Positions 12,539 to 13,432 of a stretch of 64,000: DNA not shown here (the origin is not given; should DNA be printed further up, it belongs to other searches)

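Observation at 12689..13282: Short exosortase/archaeosortase-like membrane protein heading the giant-adhesin operon, with a candidate substrate carrying a motif-TM-KKKK C-terminus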

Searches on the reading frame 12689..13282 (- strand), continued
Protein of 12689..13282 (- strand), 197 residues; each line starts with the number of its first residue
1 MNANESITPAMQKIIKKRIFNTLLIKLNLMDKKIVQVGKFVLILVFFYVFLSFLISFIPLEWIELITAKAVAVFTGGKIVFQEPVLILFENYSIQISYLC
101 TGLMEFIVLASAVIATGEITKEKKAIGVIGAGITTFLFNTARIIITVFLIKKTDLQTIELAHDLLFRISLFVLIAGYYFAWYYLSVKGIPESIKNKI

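Call 55: search_protein_families(library=ncbifam, alignment_id=A4, max_evalue=0.01)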
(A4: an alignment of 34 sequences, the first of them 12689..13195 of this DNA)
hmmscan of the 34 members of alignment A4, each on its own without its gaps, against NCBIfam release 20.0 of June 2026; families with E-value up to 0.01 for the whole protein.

A. member 1, window:12689-13195:- (168 aa): 8 families
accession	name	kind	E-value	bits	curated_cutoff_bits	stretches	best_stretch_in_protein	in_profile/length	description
TIGR04178.1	exo_archaeo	signature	4e-08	33.5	23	1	66-152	2-91/97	exosortase/archaeosortase family protein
TIGR03110.1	exosort_Gpos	exception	6.3e-06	26.2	102.75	1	6-151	30-174/187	exosortase family protein XrtG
TIGR04300.1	exosort_XrtM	exception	5.9e-05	23.5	125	1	25-159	15-146/150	exosortase family protein XrtM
TIGR04287.1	exosort_XrtK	exception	0.00014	21.4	55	1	13-158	9-162/163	exosortase K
NF046081.1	exosort_XrtX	exception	0.00032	20.6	170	1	47-153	52-159/168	exosortase X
NF046083.1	exosort_XrtY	exception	0.00056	19.8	160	1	26-152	43-167/168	exosortase Y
TIGR04175.1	archaeo_artD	exception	0.00071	19.6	125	1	10-155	8-141/150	archaeosortase D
TIGR04177.1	exosort_XrtH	exception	0.002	18.1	86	1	59-145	60-146/158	exosortase H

B. families by the number of members that match (of 34 scanned): 28 families (the first 25 are shown)
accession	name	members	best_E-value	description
NF046081.1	exosort_XrtX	34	2.7e-14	exosortase X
TIGR04178.1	exo_archaeo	34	1.6e-12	exosortase/archaeosortase family protein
TIGR03110.1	exosort_Gpos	34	7e-10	exosortase family protein XrtG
TIGR04177.1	exosort_XrtH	29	5.9e-11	exosortase H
TIGR04175.1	archaeo_artD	25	4e-08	archaeosortase D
TIGR04300.1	exosort_XrtM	16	8.5e-09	exosortase family protein XrtM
NF046083.1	exosort_XrtY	12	4.8e-07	exosortase Y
TIGR04144.1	archaeo_VPXXXP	10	2.2e-09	archaeosortase B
NF033505.2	paceosortase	9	2.4e-05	pacearchaeosortase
TIGR04293.1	archaeo_artF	9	7.8e-05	archaeosortase family protein ArtF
NF045528.1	heimosortase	7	0.0003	heimdallarchaeosortase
TIGR04124.1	archaeo_artE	5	1.2e-06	archaeosortase family protein ArtE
TIGR04128.1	exoso_Fjoh_1448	5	8.5e-06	exosortase family protein XrtF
TIGR03762.1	archaeo_artC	4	1.6e-06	archaeosortase C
NF012138.0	exosort_XrtR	3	3.9e-06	exosortase R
TIGR04125.1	exosort_PGF_TRM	2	8.4e-07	archaeosortase A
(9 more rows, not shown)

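Call 67: find_encoding_contigs(protein=P0045, flank=10000, max_places=1)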
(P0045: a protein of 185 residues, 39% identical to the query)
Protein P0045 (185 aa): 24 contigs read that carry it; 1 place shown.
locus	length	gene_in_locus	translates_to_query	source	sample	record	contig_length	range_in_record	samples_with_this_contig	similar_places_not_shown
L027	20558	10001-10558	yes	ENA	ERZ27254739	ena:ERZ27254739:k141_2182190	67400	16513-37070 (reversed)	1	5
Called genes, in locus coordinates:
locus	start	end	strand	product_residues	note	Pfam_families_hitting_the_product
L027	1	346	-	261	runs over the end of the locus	-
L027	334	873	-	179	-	-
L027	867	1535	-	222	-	-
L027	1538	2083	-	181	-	-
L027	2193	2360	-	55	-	PF26477:DUF8150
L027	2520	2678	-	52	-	-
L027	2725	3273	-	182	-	-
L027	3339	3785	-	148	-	-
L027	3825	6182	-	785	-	PF00482:T2SSF (weak)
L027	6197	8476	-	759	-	PF00437:T2SSE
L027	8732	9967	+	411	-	-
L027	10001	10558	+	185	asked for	PF09721:Exosortase_EpsH (weak)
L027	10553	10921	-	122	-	PF01850:PIN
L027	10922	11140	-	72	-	-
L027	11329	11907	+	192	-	-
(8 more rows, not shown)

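Call 68: find_encoding_contigs(protein=P0117, flank=10000, max_places=1)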
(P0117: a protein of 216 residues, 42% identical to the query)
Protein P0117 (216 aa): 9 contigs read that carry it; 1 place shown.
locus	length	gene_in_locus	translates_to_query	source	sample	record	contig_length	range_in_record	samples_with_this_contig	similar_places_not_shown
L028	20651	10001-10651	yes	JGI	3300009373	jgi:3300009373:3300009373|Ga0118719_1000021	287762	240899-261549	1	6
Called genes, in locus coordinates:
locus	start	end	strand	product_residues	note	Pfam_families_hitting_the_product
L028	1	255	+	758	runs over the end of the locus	PF00437:T2SSE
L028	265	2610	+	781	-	-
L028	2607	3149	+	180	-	-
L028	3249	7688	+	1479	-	PF00092:VWA (faint), PF00362:Integrin_beta (faint), PF13519:VWA_2 (faint), PF25106:VWA_4 (faint)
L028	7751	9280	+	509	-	-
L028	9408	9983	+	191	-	-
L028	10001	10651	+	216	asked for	PF09721:Exosortase_EpsH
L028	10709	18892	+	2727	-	PF02369:Big_1 (faint), PF11974:bMG3 (faint), PF13620:CarboxypepD_reg (faint)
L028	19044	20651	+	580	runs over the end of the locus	-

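Call 77: find_encoding_contigs(protein=P0043, flank=10000, max_places=1)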
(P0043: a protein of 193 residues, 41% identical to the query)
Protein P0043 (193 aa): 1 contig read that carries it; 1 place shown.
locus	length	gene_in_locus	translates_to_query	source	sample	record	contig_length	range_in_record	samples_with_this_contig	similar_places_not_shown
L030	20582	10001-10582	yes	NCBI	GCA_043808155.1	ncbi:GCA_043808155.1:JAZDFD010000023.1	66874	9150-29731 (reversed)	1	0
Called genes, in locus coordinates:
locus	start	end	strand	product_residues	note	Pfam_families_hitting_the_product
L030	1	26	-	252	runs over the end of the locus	-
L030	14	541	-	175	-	-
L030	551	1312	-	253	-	-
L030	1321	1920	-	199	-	-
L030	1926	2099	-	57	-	-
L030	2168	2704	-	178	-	-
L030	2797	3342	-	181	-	-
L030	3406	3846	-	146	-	-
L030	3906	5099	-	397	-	PF07282:Cas12f1-like_TNB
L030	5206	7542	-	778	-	PF00482:T2SSF (weak)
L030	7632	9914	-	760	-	PF00437:T2SSE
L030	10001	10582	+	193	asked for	PF09721:Exosortase_EpsH (weak)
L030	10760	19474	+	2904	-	PF13620:CarboxypepD_reg (faint), PF01464:SLT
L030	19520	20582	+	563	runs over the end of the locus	-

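Call 79: search_protein_families(library=pfam, proteins=[L030:10760-19474:+], max_evalue=0.001)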
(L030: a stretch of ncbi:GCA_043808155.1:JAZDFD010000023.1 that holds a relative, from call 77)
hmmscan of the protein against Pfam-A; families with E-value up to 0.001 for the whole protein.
L030:10760-19474:+ (2904 aa): 4 families
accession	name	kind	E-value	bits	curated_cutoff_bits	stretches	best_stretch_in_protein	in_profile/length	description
PF13620.12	CarboxypepD_reg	-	2.9e-18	66.4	32.3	0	253-334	4-78/82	Carboxypeptidase regulatory-like domain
PF01464.25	SLT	-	2.3e-10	40.5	21.3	1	2746-2875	2-96/117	Transglycosylase SLT domain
PF11974.14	bMG3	-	3.4e-05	24.2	34.9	0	337-395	8-72/103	Bacterial alpha-2-macroglobulin MG3 domain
PF13715.12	CarbopepD_reg_2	-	0.00013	22.4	32.2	0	254-295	4-41/88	CarboxypepD_reg-like domain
